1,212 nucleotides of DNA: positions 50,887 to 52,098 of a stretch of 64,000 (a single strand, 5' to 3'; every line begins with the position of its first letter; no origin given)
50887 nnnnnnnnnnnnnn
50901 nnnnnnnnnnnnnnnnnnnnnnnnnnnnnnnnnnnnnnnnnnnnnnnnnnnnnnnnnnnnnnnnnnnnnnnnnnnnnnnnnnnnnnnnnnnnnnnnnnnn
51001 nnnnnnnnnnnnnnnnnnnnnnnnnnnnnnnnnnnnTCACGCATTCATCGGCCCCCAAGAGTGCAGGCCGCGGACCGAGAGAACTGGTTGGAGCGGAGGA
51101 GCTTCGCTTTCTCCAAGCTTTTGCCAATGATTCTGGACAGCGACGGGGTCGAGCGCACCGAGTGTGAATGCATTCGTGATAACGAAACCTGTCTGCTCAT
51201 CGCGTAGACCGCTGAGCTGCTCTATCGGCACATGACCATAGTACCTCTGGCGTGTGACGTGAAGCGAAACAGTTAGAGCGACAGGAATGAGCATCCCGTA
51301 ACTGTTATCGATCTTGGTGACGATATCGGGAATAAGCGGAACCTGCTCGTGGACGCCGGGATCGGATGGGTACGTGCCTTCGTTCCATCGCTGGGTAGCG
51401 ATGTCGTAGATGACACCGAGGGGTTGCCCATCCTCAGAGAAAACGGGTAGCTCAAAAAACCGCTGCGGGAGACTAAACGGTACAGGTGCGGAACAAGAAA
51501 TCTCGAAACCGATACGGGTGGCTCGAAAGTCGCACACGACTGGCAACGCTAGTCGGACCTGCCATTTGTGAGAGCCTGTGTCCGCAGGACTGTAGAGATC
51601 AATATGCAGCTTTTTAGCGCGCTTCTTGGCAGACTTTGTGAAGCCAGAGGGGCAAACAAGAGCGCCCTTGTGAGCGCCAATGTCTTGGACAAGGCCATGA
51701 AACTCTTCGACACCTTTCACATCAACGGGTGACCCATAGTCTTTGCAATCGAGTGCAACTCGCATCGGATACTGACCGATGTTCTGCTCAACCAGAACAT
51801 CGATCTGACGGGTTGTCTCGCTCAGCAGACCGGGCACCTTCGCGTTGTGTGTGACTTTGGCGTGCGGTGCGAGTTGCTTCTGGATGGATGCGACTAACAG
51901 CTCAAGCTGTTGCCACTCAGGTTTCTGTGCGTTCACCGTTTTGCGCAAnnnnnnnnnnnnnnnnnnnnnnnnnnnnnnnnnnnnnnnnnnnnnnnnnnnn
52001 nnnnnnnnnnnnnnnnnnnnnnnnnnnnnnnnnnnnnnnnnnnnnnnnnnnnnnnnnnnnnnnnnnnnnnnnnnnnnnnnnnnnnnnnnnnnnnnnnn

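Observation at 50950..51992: Promoter-proximal cassette encodes an Mrr-like PD-(D/E)xK nuclease fused to an unrecognisable C-terminal domain (candidate single-gene defence cassette)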

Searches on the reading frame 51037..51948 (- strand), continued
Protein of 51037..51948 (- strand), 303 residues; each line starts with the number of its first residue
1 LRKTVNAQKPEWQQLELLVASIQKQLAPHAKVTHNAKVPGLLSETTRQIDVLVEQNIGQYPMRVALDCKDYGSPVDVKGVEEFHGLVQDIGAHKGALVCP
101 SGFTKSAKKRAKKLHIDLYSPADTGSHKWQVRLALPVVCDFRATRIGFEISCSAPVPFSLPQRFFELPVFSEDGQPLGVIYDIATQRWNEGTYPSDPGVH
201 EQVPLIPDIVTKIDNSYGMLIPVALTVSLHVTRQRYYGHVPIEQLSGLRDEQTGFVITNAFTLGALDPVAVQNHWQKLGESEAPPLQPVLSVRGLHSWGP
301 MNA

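Call 72: search_protein_families(library=pfam, proteins=[L011:7563-8480:+, L011:8394-9239:-, L011:10921-11733:+, L011:12325-12948:+, L005:6483-9620:+, L005:10992-11771:+, L023:3914-4459:+, L030:10886-11221:+, L041:7279-7896:-, L043:9323-10300:+], max_evalue=0.001)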
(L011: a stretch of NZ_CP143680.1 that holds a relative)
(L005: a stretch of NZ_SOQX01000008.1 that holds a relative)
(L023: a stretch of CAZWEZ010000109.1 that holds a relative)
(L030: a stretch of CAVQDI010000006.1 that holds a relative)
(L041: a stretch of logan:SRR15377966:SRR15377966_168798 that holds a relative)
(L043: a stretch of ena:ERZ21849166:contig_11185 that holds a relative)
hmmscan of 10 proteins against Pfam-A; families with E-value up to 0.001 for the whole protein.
L011:7563-8480:+ (306 aa): 1 family
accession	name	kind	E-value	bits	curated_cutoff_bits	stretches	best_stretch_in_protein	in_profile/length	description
PF06175.17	MiaE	-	1.5e-93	312.6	27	1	59-302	1-199/199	tRNA-(MS[2]IO[6]A)-hydroxylase (MiaE)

L011:8394-9239:- (282 aa): 0 families

L011:10921-11733:+ (271 aa): 0 families

L011:12325-12948:+ (208 aa): 2 families
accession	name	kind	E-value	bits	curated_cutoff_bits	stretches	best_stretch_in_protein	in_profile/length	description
PF00239.26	Resolvase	-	3.5e-25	89.2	23.3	1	5-160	1-145/145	Resolvase, N terminal domain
PF02796.21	HTH_7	-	5.7e-05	23.6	23.8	0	171-202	12-43/45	Helix-turn-helix domain of resolvase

L005:6483-9620:+ (1046 aa): 16 families
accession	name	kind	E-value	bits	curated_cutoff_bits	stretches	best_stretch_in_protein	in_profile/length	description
PF07992.20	Pyr_redox_2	-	8.9e-66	222.7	26.1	1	558-900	1-291/291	Pyridine nucleotide-disulphide oxidoreductase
PF00198.28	2-oxoacid_dh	-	4.6e-48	164.1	23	1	316-515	7-228/232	2-oxoacid dehydrogenases acyltransferase (catalytic domain)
PF00364.28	Biotin_lipoyl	-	1.2e-27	96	22.1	2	132-204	2-73/73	Biotin-requiring enzyme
PF02852.28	Pyr_redox_dim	-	1.3e-25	90.2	25.3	1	921-1025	3-107/110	Pyridine nucleotide-disulphide oxidoreductase, dimerisation domain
PF00070.33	Pyr_redox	-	2.1e-17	63.8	22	1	748-823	1-77/82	Pyridine nucleotide-disulphide oxidoreductase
PF02817.22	E3_binding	-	7.8e-14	52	23.7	1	263-296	3-36/36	e3 binding domain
PF13738.12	Pyr_redox_3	-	1e-12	48.4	30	1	751-884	169-305/305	Pyridine nucleotide-disulphide oxidoreductase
PF12831.13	FAD_oxidored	-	1.4e-07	31.6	27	1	559-595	1-37/416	FAD dependent oxidoreductase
PF01134.28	GIDA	-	1.1e-06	28.4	22.1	0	559-608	1-47/391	Glucose inhibited division protein A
PF03486.20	HI0933_like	-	2.4e-06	27.6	50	0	559-592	2-35/244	HI0933-like protein Rossmann domain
PF02826.25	2-Hacid_dh_C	-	1e-05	25.4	25.1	1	740-797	30-89/178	D-isomer specific 2-hydroxyacid dehydrogenase, NAD binding domain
PF01494.25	FAD_binding_3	-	1.3e-05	25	22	0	557-587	1-31/349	FAD binding domain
PF02737.24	3HCDH_N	-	2.4e-05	24.7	22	0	749-800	2-53/180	3-hydroxyacyl-CoA dehydrogenase, NAD binding domain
PF13450.12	NAD_binding_8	-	3.1e-05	24.6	21.9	0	562-596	1-35/68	NAD(P)-binding Rossmann-like domain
PF01266.30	DAO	-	8.3e-05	22.7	27.9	0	559-600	1-42/353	FAD dependent oxidoreductase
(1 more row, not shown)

L005:10992-11771:+ (260 aa): 0 families

L023:3914-4459:+ (182 aa): 2 families
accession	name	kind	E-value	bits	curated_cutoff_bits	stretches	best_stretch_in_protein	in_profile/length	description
PF05068.17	MtlR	-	0.00011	22.6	25.2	1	91-140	70-120/165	Mannitol repressor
PF18735.6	HEPN_RiboL-PSP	-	0.00061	20.2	28.4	0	97-133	143-177/191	RiboL-PSP-HEPN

L030:10886-11221:+ (112 aa): 0 families

L041:7279-7896:- (206 aa): 1 family
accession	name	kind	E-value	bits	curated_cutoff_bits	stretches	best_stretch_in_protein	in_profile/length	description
PF13091.12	PLDc_2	-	1.1e-21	77.5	27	1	67-194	2-130/132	PLD-like domain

L043:9323-10300:+ (326 aa): 1 family
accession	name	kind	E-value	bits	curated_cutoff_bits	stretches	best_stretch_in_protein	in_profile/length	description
PF01797.21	Y1_Tnp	-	0.00083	19.9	23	0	46-82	27-63/121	Transposase IS200 like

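Call 78: get_annotated_region(hit=H1, flank=6000)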
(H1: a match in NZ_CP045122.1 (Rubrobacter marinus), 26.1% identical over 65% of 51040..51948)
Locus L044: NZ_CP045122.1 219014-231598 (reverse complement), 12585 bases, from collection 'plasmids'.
description: Rubrobacter marinus strain SCSIO 52915 plasmid unnamed1, complete sequence
organism: Rubrobacter marinus (NCBI taxid 2653852)
taxonomy: Bacteria; Actinomycetota; Rubrobacteria; Rubrobacterales; Rubrobacteraceae; Rubrobacter; Rubrobacter marinus
host: -; source: single pure culture,marine sediment; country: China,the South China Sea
typing (MOB-suite, as given by PLSDB): non-mobilizable
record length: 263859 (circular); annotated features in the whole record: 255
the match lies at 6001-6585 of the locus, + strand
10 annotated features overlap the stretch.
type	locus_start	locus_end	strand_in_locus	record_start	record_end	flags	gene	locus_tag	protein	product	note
CDS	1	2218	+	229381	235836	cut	-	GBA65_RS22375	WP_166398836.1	DEAD/DEAH box helicase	-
CDS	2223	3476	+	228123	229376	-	-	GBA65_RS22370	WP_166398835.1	PD-(D/E)XK nuclease family protein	-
CDS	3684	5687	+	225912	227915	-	-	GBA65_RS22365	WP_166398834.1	ATP-binding protein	-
CDS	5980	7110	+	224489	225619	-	-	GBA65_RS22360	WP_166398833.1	restriction endonuclease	GO:0009307 - DNA restriction-modification system [Evidence IEA]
CDS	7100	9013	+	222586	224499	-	-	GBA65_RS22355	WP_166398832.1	tyrosine-type recombinase/integrase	GO:0015074 - DNA integration [Evidence IEA]; GO:0006310 - DNA recombination [Evidence IEA]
CDS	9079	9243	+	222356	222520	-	-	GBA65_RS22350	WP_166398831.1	hypothetical protein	-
CDS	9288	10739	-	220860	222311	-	-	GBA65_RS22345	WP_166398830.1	hypothetical protein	-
CDS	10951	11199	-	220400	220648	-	-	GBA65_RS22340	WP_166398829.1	hypothetical protein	-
CDS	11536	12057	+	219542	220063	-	-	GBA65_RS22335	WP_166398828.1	sortase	-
CDS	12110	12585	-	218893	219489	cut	-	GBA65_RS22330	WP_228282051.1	hypothetical protein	-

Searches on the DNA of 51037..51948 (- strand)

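Call 74: search_dna_similar(query=L011:10001-10885:+, collection=ecoli_genomes, mode=distant, max_rows=10)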
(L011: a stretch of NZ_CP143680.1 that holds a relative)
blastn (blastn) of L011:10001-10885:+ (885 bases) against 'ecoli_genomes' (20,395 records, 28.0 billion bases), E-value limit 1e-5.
No match.
